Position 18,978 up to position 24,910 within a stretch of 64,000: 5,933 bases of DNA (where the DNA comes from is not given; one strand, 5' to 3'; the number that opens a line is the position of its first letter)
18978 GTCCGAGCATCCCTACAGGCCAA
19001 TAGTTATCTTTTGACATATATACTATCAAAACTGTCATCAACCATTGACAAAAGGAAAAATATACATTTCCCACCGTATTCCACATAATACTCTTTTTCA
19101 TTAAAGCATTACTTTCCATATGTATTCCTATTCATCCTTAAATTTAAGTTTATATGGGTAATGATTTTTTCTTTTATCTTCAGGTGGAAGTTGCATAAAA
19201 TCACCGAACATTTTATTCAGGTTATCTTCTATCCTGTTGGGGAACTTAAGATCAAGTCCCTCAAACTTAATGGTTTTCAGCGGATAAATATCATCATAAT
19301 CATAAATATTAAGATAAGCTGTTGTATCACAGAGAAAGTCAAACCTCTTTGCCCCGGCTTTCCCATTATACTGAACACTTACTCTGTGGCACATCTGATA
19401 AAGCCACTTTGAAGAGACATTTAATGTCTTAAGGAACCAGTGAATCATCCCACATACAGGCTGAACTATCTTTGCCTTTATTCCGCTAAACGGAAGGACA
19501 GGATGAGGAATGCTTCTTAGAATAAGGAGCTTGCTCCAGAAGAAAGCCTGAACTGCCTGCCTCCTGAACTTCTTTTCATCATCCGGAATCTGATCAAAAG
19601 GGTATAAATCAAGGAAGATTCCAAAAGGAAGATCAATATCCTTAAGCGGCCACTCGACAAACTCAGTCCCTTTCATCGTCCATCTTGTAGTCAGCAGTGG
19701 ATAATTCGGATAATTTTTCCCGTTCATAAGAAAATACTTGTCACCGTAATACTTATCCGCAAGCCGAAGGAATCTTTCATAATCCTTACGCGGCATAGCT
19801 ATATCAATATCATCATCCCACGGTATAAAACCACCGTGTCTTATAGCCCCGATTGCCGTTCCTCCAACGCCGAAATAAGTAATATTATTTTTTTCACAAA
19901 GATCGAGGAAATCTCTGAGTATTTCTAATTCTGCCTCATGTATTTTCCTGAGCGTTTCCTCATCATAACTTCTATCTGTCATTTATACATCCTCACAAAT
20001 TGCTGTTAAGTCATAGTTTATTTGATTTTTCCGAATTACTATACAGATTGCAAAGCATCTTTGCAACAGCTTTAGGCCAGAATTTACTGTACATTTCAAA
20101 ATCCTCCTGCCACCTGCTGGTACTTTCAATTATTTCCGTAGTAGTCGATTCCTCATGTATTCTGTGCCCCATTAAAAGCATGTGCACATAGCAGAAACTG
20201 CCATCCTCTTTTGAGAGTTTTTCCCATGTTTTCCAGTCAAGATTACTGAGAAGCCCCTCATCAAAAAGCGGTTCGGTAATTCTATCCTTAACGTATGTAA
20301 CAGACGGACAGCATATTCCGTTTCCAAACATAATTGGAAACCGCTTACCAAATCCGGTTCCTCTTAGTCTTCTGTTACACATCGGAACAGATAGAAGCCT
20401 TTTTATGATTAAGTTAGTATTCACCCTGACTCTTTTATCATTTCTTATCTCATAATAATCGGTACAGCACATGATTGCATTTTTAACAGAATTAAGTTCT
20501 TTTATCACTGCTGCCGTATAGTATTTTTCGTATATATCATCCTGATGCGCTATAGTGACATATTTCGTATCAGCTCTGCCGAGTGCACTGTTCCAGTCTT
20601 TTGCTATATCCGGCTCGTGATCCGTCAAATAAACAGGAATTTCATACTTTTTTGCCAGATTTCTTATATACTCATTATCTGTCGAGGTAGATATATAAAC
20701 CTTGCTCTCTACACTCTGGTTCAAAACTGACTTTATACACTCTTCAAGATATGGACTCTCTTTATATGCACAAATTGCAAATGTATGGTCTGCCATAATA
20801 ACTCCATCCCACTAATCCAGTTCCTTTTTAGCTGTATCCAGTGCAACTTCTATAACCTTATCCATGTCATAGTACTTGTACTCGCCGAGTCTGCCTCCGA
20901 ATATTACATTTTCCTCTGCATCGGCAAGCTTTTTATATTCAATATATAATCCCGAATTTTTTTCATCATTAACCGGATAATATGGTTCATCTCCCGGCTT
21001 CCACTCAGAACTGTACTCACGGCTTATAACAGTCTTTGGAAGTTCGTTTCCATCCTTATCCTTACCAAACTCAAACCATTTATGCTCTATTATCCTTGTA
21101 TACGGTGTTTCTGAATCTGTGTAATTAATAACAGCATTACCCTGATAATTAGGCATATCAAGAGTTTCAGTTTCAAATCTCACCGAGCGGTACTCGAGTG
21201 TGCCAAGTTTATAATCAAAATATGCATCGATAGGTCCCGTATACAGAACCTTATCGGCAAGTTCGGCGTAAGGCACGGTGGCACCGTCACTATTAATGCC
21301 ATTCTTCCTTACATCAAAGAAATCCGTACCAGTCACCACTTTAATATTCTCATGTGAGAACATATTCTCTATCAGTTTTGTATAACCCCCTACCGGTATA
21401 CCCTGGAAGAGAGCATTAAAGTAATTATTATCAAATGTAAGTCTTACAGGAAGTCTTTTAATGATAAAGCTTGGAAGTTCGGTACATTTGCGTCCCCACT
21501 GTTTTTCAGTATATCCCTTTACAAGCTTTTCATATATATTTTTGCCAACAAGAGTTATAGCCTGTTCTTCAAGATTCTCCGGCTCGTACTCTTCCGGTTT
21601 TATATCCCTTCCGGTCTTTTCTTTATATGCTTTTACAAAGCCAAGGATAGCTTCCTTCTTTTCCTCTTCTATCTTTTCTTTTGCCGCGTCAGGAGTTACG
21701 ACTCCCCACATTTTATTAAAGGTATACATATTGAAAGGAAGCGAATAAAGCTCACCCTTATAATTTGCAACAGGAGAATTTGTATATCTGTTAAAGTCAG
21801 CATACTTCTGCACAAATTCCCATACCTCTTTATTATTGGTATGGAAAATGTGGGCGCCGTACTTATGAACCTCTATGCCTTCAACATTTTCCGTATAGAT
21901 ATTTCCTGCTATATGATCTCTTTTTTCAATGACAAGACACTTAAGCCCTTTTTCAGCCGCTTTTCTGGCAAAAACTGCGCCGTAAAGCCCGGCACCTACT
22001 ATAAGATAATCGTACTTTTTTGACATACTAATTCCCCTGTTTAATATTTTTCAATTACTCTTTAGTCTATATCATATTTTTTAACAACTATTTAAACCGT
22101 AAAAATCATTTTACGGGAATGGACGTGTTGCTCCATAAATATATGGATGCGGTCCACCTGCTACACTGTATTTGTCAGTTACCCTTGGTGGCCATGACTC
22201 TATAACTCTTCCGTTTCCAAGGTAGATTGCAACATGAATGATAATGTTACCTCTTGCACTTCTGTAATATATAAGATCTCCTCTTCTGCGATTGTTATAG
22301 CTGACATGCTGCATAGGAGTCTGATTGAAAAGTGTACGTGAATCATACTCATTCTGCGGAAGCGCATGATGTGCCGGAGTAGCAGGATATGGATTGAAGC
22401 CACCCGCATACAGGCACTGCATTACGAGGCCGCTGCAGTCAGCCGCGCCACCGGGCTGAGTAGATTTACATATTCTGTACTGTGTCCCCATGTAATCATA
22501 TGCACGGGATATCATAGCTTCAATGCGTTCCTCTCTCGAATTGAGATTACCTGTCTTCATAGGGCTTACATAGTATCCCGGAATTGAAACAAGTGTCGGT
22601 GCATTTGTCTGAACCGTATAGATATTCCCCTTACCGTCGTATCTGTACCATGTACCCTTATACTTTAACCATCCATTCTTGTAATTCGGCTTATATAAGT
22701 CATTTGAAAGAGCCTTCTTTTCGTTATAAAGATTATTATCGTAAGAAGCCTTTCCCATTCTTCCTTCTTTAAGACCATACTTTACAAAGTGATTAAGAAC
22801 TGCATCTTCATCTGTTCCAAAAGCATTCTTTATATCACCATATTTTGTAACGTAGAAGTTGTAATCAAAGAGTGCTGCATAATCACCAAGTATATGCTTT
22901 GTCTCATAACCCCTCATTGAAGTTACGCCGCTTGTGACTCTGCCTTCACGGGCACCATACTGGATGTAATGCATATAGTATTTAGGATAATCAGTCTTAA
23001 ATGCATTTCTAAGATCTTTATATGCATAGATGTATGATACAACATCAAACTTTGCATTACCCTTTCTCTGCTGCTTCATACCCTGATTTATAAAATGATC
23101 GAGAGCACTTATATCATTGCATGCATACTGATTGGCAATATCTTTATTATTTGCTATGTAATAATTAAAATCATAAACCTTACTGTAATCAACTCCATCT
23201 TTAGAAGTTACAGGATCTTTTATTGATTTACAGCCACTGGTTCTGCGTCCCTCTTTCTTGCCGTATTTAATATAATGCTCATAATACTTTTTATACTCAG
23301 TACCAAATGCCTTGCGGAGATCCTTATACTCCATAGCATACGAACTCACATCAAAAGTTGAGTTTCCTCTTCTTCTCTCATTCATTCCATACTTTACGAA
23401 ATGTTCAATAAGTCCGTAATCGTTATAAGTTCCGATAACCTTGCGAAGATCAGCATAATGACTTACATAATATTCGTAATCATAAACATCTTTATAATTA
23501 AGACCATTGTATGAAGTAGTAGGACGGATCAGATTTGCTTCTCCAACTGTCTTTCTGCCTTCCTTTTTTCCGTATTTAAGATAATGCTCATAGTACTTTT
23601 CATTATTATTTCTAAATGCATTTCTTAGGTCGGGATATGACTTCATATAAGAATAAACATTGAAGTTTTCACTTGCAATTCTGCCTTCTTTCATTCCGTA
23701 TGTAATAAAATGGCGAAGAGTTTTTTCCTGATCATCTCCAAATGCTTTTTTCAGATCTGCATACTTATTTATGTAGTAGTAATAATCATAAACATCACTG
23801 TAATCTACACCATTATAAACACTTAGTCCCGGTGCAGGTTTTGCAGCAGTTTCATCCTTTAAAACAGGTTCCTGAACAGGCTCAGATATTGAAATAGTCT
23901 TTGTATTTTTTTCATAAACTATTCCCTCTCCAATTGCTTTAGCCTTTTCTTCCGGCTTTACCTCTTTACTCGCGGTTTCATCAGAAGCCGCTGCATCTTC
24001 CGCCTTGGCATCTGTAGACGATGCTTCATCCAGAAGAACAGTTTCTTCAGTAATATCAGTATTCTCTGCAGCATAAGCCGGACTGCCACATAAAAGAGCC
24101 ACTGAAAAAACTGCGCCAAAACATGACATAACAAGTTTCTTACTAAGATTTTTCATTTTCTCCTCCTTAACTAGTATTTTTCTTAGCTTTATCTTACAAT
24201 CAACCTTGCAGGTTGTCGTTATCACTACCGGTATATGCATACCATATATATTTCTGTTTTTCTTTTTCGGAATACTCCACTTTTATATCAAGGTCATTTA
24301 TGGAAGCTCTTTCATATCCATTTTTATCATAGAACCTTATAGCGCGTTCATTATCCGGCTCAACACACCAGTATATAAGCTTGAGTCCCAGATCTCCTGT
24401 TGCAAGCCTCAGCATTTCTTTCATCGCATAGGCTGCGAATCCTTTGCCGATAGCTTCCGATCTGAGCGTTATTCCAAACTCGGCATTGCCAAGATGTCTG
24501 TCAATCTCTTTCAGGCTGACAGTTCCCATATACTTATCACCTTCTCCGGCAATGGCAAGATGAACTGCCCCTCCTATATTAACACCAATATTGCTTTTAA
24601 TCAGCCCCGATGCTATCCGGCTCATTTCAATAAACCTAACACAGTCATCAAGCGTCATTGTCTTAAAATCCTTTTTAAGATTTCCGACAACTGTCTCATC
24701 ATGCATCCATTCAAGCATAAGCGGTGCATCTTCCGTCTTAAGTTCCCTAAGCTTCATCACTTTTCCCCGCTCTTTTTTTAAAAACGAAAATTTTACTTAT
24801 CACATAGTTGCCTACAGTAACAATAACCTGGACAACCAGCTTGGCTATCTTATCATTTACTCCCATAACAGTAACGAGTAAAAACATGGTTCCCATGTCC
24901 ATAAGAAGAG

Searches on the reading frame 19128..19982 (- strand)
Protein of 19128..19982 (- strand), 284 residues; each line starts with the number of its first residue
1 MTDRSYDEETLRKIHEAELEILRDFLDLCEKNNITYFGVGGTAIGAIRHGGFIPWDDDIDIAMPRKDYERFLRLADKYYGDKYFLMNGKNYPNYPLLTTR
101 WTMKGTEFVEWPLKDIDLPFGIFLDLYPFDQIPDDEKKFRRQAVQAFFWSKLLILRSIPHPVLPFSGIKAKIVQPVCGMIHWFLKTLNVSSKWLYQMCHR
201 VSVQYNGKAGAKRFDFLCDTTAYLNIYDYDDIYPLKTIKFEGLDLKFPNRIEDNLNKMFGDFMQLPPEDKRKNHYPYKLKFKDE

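Call 7: search_protein_families(library=pfam, proteins=[window:19128-19982:-], max_evalue=0.001)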
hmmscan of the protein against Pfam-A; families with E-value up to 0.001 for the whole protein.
window:19128-19982:- (284 aa): 1 family
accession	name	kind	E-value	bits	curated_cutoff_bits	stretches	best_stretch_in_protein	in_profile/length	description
PF04991.19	LicD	-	1.2e-35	124.1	22.6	1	29-260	1-227/227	LicD family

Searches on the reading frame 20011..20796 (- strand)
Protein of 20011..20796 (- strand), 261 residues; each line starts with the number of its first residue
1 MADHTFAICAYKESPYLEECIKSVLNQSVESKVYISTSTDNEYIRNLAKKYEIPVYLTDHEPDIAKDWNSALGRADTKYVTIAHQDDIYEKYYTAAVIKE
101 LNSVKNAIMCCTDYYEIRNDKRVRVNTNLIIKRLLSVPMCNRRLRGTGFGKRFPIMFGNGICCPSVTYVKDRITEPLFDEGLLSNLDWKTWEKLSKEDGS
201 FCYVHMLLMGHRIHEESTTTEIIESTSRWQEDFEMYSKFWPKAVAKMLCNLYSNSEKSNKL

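Call 7: search_protein_families(library=pfam, proteins=[window:20011-20796:-], max_evalue=0.001)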
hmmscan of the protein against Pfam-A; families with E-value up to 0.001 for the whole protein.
window:20011-20796:- (261 aa): 2 families
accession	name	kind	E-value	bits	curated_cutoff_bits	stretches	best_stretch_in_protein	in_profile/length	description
PF00535.33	Glycos_transf_2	-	4.2e-11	43.5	23.3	1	6-164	2-154/168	Glycosyl transferase family 2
PF13641.12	Glyco_tranf_2_3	-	3.7e-08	34.1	27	1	5-230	4-228/230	Glycosyltransferase like family 2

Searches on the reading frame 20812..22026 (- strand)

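Call 7: search_protein_families(library=pfam, proteins=[window:20812-22026:-], max_evalue=0.001)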
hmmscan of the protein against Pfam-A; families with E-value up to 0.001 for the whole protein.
window:20812-22026:- (404 aa): 5 families
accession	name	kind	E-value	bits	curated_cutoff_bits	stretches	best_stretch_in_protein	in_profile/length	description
PF03275.19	GLF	-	2.3e-83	279.3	26.3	1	167-385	1-203/203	UDP-galactopyranose mutase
PF13450.12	NAD_binding_8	-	2e-21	76.5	21.9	1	9-74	1-67/68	NAD(P)-binding Rossmann-like domain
PF01593.30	Amino_oxidase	-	6.3e-06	26.2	19.8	1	20-152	7-140/443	Flavin containing amine oxidoreductase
PF12831.13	FAD_oxidored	-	2e-05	24.5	27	1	6-88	1-75/416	FAD dependent oxidoreductase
PF01266.30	DAO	-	0.00013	22.1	27.9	1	6-41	1-37/353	FAD dependent oxidoreductase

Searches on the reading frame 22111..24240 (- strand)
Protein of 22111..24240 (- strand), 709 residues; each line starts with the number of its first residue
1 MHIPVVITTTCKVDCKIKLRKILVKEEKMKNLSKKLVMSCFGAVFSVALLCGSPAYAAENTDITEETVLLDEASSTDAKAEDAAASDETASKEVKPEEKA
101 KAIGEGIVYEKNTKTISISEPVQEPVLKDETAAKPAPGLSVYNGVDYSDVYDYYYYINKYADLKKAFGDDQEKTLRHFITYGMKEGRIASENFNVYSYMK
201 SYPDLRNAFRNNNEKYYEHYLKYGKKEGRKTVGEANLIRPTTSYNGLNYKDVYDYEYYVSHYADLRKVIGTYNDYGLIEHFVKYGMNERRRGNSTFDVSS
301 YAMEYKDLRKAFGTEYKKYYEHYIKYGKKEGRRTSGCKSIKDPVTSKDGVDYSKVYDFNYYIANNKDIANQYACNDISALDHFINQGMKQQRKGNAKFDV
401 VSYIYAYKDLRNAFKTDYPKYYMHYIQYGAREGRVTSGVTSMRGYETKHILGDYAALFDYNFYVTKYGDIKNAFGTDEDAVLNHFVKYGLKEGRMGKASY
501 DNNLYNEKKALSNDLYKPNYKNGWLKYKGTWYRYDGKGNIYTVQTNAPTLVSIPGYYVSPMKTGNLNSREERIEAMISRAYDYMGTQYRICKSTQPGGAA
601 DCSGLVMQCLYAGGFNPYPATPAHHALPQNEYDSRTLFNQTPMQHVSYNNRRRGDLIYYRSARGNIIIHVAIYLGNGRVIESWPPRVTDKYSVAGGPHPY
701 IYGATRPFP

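Call 7: search_protein_families(library=pfam, proteins=[window:22111-24240:-], max_evalue=0.001)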
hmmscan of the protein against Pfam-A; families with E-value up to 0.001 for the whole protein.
window:22111-24240:- (709 aa): 1 family
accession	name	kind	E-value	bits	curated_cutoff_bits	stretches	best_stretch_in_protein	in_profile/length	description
PF00877.26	NLPC_P60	-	1.1e-08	35.4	23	1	585-682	8-80/105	NlpC/P60 family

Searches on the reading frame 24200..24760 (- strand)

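Call 7: search_protein_families(library=pfam, proteins=[window:24200-24760:-], max_evalue=0.001)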
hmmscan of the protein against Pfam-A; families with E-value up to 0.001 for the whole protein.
window:24200-24760:- (186 aa): 4 families
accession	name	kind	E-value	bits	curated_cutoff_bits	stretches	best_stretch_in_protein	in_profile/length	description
PF13302.13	Acetyltransf_3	-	2.5e-17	64.3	25.4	1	3-149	3-137/138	Acetyltransferase (GNAT) domain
PF00583.31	Acetyltransf_1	-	2.6e-11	44.2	20.7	1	68-149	35-116/116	Acetyltransferase (GNAT) family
PF13508.13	Acetyltransf_7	-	2.6e-05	24.9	27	1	68-150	5-83/84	Acetyltransferase (GNAT) domain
PF13523.12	Acetyltransf_8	-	0.00037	20.6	27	0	102-153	90-141/145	Acetyltransferase (GNAT) domain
